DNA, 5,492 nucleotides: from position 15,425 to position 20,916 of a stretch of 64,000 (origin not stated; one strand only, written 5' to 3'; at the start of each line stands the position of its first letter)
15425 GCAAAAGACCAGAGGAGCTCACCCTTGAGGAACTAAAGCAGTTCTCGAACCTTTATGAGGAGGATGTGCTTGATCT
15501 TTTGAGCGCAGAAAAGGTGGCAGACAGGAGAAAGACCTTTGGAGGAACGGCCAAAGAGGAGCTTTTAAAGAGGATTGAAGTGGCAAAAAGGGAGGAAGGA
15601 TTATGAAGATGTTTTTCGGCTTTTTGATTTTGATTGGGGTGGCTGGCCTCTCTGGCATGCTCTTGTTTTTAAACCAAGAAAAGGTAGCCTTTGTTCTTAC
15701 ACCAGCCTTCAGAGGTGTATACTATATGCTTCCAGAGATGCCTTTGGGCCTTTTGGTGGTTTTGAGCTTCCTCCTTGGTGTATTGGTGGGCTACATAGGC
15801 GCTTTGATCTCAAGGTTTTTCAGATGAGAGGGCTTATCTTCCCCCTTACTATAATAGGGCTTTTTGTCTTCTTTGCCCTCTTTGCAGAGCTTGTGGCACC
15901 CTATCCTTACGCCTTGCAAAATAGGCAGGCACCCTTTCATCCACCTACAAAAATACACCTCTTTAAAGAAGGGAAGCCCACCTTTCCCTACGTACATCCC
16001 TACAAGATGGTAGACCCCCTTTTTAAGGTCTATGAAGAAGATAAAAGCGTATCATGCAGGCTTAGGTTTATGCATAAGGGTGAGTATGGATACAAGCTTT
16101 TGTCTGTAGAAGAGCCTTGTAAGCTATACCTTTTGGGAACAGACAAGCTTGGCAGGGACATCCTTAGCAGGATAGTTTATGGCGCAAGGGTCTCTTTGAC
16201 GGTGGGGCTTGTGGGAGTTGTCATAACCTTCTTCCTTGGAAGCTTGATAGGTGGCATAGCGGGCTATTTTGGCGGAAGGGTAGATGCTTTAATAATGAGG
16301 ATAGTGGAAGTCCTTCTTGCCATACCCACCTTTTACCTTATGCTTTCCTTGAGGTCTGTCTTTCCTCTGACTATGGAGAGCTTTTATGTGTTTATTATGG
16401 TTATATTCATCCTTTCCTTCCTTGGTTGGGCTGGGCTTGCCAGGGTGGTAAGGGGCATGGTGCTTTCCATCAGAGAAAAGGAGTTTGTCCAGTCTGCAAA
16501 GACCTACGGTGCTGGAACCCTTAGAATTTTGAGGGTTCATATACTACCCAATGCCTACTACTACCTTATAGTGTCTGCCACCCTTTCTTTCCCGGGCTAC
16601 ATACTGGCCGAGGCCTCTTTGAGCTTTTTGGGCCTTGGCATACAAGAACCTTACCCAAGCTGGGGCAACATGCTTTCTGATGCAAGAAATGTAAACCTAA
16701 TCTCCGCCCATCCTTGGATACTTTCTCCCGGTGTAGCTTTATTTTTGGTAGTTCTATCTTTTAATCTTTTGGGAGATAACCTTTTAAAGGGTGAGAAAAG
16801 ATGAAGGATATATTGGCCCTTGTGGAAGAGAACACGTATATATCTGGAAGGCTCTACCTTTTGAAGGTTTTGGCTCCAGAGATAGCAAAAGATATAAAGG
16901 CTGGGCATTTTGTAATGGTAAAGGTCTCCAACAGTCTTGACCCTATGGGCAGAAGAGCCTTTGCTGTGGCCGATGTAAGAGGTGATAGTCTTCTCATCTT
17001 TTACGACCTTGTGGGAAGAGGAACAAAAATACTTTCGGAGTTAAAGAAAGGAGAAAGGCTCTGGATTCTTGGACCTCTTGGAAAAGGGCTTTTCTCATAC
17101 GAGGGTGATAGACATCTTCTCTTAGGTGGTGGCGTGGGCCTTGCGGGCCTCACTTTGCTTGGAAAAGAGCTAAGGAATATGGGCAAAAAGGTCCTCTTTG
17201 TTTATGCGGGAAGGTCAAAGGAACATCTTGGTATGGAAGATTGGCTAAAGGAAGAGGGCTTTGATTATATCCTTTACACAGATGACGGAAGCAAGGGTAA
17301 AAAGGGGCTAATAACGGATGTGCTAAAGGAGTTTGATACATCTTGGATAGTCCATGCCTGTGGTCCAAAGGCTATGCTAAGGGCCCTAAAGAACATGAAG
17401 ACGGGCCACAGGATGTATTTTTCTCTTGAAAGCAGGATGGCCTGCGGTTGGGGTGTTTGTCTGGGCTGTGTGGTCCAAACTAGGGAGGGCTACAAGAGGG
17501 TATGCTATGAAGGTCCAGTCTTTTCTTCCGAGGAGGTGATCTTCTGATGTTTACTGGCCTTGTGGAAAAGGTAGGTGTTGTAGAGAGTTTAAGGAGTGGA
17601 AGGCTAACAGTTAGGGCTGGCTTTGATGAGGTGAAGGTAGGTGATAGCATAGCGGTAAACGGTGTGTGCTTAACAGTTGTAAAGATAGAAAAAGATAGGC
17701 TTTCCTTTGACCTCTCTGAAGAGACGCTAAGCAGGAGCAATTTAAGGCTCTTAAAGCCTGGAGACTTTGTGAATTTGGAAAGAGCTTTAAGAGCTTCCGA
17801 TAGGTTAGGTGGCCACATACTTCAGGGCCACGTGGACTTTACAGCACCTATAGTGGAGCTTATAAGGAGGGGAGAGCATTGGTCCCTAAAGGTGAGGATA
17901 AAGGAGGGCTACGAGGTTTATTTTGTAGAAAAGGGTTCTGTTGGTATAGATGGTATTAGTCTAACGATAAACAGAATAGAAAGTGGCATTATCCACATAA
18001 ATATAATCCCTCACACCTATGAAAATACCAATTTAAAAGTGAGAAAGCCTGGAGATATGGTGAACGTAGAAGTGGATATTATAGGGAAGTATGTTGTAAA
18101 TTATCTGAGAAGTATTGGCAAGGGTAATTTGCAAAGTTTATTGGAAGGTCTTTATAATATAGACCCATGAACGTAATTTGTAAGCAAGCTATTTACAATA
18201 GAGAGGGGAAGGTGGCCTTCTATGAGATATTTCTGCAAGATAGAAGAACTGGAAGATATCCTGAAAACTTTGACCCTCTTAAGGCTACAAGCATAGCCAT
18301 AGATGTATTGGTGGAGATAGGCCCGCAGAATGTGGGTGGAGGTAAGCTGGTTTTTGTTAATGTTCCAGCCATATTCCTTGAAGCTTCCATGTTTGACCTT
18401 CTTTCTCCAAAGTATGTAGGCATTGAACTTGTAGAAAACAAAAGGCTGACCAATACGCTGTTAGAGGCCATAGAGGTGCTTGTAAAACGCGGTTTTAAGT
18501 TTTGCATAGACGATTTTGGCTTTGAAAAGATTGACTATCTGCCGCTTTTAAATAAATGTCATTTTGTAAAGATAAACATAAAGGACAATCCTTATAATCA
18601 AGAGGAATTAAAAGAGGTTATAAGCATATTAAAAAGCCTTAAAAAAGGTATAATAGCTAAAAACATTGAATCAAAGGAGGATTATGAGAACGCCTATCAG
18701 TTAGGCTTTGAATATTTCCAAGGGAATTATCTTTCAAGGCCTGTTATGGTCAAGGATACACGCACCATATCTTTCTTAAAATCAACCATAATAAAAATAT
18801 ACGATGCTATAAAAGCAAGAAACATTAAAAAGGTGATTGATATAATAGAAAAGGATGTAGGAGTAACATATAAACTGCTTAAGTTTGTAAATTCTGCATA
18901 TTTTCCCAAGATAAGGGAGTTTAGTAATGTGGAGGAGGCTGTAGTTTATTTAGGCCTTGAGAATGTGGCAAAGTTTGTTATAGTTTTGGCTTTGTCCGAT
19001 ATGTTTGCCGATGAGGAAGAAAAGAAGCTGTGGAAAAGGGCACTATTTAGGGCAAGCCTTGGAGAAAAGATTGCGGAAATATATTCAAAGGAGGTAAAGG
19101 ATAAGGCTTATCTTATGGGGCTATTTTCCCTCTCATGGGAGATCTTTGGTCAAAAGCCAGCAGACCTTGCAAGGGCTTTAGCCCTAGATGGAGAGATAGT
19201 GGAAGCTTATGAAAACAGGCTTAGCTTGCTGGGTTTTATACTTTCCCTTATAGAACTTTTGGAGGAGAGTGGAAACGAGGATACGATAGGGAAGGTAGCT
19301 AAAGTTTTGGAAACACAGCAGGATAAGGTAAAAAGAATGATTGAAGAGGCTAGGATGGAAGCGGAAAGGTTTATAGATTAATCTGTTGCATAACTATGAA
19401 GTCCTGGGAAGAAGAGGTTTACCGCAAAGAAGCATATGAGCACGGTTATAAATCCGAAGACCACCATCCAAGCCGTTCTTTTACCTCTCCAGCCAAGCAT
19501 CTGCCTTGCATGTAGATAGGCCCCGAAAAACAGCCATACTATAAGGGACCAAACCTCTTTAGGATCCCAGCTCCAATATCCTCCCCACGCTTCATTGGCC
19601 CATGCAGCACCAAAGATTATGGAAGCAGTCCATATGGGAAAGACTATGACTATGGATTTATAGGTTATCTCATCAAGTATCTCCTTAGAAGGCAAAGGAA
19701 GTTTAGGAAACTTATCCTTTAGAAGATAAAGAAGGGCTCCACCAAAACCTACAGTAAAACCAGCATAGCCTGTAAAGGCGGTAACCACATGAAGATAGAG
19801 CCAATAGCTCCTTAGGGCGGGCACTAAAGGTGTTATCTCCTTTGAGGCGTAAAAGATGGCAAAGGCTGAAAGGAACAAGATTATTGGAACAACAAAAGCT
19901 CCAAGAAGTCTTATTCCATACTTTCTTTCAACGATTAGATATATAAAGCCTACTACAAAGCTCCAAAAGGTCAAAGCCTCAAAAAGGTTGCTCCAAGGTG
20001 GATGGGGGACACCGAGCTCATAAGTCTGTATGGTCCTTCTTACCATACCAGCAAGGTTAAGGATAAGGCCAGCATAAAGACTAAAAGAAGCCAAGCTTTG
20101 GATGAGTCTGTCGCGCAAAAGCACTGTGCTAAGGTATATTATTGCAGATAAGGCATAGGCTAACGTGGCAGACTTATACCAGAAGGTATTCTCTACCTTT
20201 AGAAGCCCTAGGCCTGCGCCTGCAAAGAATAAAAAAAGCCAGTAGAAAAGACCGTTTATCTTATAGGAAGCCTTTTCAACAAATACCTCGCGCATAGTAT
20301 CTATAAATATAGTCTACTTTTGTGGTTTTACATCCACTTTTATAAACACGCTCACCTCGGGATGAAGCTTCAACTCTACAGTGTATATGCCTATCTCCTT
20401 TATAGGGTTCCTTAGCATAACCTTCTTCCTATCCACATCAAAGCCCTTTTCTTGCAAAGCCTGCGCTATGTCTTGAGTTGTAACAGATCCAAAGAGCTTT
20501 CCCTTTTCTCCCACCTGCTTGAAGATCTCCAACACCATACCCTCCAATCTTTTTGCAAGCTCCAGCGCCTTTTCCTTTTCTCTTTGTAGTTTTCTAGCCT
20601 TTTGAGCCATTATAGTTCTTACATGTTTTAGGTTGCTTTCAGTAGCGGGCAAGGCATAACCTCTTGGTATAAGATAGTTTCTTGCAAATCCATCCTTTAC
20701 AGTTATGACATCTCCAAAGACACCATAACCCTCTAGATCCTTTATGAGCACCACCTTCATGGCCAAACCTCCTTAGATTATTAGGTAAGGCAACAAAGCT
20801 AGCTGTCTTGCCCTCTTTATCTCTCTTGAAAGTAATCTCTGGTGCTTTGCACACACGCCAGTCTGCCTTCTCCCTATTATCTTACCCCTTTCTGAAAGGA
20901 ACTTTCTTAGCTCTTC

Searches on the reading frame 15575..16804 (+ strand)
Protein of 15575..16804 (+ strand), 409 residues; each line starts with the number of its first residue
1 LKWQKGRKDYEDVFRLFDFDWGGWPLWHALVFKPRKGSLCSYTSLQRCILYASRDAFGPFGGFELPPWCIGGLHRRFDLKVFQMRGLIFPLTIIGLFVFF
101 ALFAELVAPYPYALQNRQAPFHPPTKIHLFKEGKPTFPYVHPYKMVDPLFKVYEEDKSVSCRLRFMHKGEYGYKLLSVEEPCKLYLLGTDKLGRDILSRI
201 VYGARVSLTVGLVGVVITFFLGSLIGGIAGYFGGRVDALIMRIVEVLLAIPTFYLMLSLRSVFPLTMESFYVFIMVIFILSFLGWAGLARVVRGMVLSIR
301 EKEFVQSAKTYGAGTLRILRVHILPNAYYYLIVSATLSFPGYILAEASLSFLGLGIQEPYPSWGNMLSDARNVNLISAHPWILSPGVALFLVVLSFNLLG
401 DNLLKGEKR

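Call 58: search_protein_families(library=ncbifam, max_evalue=1e-10, proteins=[window:15575-16804:+])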
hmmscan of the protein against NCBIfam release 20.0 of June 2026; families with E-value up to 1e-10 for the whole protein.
window:15575-16804:+ (409 aa): 14 families
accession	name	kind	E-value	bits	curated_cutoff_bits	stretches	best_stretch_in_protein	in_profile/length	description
NF045476.1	Opp4C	equivalog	1.7e-79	267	350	1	179-403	51-271/278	oligopeptide ABC transporter permease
NF045474.1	Opp2C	equivalog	1.2e-65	221.4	300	1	178-403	13-231/236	nickel transporter permease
NF045473.1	Opp1C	equivalog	3.4e-65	220.1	350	1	179-403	42-259/267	nickel/cobalt ABC transporter permease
TIGR02790.1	nickel_nikC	equivalog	3.9e-65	220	358.45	1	180-403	37-253/258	nickel ABC transporter permease subunit NikC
NF045475.1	Opp3C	equivalog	1.6e-57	195.1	450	1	80-403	30-319/328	oligopeptide ABC transporter permease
NF007738.0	PRK10417.1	equivalog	3.2e-57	194.1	335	1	179-403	46-263/277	nickel ABC transporter permease subunit NikC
NF008160.0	PRK10913.1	equivalog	3.2e-55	187.7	483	1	184-403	78-290/300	dipeptide ABC transporter permease DppC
NF011662.0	PRK15082.1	equivalog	4.7e-52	177.2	484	1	179-403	75-292/303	glutathione ABC transporter permease GsiD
NF047573.1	opine_perm_CntC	exception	6.5e-52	176.5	440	1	183-403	50-263/271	staphylopine uptake ABC transporter permease subunit CntC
NF007376.0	PRK09881.1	equivalog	3.2e-49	167.5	434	1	180-403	69-285/298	D,D-dipeptide ABC transporter permease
NF011935.0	PRK15406.1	equivalog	1.2e-46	159.9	433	1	185-403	82-293/302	oligopeptide ABC transporter permease OppC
NF043080.1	MMSYN1_0166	equivalog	2.1e-33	115.6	370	1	177-403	75-297/307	oligopeptide ABC transporter permease OppC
NF011691.0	PRK15111.1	equivalog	4.3e-32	111.9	379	1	185-403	76-287/296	putrescine export ABC transporter permease SapC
NF011596.0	PRK15021.1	subfamily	1.8e-30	106.2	439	1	180-393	116-317/341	microcin C ABC transporter permease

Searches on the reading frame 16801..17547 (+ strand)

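Call 58: search_protein_families(library=ncbifam, max_evalue=1e-10, proteins=[window:16801-17547:+])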
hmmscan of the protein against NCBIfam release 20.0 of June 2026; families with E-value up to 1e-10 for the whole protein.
window:16801-17547:+ (248 aa): 13 families
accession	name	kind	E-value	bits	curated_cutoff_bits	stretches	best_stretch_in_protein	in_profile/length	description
NF000799.0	PRK00054.1-4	equivalog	3.6e-54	183.6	314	1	7-247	8-257/258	dihydroorotate dehydrogenase electron transfer subunit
NF000798.0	PRK00054.1-3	equivalog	1.4e-50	172.3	219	1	7-248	9-244/244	dihydroorotate dehydrogenase electron transfer subunit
NF000797.0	PRK00054.1-2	equivalog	2.3e-42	145.1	270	1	11-247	22-266/267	dihydroorotate dehydrogenase electron transfer subunit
NF000796.0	PRK00054.1-1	equivalog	9e-42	143.1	224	1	29-246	26-235/254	dihydroorotate dehydrogenase electron transfer subunit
NF009414.0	PRK12778.1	equivalog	2.5e-39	135.2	1103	1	10-247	6-249/752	bifunctional dihydroorotate dehydrogenase B NAD binding subunit/NADPH-dependent glutamate synthase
NF004862.0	PRK06222.1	subfamily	1.5e-36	126.4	220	1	10-247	6-249/281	sulfide/dihydroorotate dehydrogenase-like FAD/NAD-binding protein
NF009413.0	PRK12775.1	equivalog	3e-22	78.3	1895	1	15-247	11-249/1006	putative trifunctional 2-polyprenylphenol hydroxylase/glutamate synthase subunit beta/ferritin domain-containing protein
NF006220.0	PRK08345.1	subfamily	8e-20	71.2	395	1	166-243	199-284/294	cytochrome-c3 hydrogenase subunit gamma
NF040830.1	sulfhyd_ShyC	equivalog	5.9e-17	61.7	600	0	165-243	192-278/288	NAD(P)-dependent hydrogenase/sulfhydrogenase 2 subunit gamma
NF004470.0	PRK05802.1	equivalog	1.5e-13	50.5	313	1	14-235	76-314/330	sulfide/dihydroorotate dehydrogenase-like FAD/NAD-binding protein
TIGR02911.1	sulfite_red_B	equivalog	1.7e-13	50.3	288.6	1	29-242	28-252/261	anaerobic sulfite reductase subunit AsrB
NF040835.1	sulfhyd_HydG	equivalog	9.2e-13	48.1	650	1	17-246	33-284/292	NADPH-dependent hydrogenase/sulfhydrogenase 1 subunit gamma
NF009415.0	PRK12779.1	equivalog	1.6e-12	46.2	1519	1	11-240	656-912/944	putative bifunctional glutamate synthase subunit beta/2-polyprenylphenol hydroxylase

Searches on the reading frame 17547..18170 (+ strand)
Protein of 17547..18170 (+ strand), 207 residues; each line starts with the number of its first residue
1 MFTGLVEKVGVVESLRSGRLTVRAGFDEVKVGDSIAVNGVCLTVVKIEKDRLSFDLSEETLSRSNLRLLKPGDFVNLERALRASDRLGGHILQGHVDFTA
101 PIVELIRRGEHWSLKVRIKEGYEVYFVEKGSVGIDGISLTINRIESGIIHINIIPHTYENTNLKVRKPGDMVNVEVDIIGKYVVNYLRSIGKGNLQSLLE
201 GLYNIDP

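Call 58: search_protein_families(library=ncbifam, max_evalue=1e-10, proteins=[window:17547-18170:+])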
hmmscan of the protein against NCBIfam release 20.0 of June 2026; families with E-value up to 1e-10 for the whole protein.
window:17547-18170:+ (207 aa): 3 families
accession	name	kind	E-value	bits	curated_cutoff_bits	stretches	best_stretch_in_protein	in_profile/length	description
NF006767.1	PRK09289.1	equivalog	2.3e-67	226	155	1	1-186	1-191/192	riboflavin synthase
TIGR00187.1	ribE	equivalog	9e-62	207.9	156.6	1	1-189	1-197/207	riboflavin synthase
NF009566.0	PRK13020.1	equivalog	2.1e-56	190.4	180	1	1-190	1-197/206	riboflavin synthase subunit alpha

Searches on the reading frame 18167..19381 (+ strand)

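Call 58: search_protein_families(library=ncbifam, max_evalue=1e-10, proteins=[window:18167-19381:+])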
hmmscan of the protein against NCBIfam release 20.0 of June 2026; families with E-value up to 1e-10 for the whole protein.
window:18167-19381:+ (404 aa): 0 families

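Call 93: search_protein_families(library=pfam, max_evalue=0.01, proteins=[window:18167-19381:+])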
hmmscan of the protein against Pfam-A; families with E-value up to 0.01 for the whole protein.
window:18167-19381:+ (404 aa): 2 families
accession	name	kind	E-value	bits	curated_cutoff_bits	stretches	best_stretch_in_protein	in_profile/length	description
PF08668.18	HDOD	-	3.4e-20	72.8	22.9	1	219-320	21-127/196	HDOD domain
PF00563.25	EAL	-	1.1e-13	51.6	31.3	1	78-192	113-236/236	EAL domain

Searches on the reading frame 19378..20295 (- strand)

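Call 58: search_protein_families(library=ncbifam, max_evalue=1e-10, proteins=[window:19378-20295:-])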
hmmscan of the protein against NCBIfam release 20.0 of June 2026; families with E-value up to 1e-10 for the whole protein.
window:19378-20295:- (305 aa): 3 families
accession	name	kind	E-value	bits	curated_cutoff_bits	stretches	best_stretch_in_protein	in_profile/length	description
TIGR03144.1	cytochr_II_ccsB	equivalog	2.6e-78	263.2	187.6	1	75-303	4-252/252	c-type cytochrome biogenesis protein CcsB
TIGR00353.1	nrfE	subfamily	8.6e-12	44.7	569.05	1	132-292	82-238/578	heme lyase CcmF/NrfE family subunit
NF007691.0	PRK10369.1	subfamily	1.6e-11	43.7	394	1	131-291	135-291/573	heme lyase NrfEFG subunit NrfE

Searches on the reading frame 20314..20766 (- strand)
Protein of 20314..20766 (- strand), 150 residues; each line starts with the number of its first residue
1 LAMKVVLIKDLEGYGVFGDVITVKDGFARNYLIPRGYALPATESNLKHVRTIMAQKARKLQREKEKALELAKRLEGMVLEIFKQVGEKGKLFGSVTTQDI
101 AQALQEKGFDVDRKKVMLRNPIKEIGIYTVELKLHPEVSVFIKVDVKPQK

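Call 58: search_protein_families(library=ncbifam, max_evalue=1e-10, proteins=[window:20314-20766:-])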
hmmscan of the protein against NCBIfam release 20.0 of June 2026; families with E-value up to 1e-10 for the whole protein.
window:20314-20766:- (150 aa): 2 families
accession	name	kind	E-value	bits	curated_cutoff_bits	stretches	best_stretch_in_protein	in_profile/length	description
TIGR00158.1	L9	equivalog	5.4e-45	153.5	58.6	1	3-148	1-147/148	50S ribosomal protein L9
NF011110.0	PRK14538.1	equivalog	5.7e-22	77.7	707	1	2-147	688-833/838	putative bifunctional signaling protein/50S ribosomal protein L9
